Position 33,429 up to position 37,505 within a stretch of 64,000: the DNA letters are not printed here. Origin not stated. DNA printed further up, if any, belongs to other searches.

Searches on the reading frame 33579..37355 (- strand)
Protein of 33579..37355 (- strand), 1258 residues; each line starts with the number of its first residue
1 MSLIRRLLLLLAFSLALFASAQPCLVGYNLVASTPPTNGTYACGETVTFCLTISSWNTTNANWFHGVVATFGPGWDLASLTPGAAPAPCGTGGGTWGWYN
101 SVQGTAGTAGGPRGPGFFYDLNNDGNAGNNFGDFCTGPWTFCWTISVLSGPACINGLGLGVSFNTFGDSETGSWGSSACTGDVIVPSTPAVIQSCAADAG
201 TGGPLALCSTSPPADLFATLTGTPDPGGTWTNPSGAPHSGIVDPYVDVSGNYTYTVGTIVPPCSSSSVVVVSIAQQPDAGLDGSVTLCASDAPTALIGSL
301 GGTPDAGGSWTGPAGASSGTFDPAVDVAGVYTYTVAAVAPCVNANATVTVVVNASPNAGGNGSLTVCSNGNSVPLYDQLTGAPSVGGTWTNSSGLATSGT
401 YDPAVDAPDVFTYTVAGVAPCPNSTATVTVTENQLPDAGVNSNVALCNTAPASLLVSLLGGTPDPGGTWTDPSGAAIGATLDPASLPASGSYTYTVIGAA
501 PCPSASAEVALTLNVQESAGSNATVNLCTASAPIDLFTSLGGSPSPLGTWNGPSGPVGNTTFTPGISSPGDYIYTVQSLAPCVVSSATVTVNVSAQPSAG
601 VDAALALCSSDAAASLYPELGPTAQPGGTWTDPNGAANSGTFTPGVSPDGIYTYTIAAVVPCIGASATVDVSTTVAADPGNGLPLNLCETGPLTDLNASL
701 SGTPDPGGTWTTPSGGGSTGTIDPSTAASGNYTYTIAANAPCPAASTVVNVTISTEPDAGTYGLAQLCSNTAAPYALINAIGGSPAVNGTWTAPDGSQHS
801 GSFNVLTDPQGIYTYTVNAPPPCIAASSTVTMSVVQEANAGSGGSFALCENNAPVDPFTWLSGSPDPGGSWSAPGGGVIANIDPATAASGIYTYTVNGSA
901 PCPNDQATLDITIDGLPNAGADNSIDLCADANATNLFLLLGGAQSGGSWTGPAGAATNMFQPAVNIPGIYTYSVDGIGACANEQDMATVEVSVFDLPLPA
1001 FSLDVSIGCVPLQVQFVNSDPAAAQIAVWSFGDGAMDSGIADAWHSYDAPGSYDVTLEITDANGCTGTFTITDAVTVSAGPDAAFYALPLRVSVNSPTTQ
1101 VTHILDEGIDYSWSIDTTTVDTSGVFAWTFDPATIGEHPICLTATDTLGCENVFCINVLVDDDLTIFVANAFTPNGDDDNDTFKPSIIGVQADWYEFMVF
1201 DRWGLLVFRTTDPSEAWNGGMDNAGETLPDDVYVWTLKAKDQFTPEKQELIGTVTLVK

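Call 54: search_protein_families(library=pfam, max_evalue=0.00001, proteins=[window:33579-37355:-])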
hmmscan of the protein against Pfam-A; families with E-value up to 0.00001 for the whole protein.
window:33579-37355:- (1258 aa): 2 families
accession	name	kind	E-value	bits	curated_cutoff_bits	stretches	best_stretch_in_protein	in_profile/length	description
PF13585.12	CHU_C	-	2e-14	53.9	27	1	1167-1246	2-79/86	CHU_C Type IX secretion signal domain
PF18911.6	PKD_4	-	2.1e-12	47.4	27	1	1012-1077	22-85/85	PKD domain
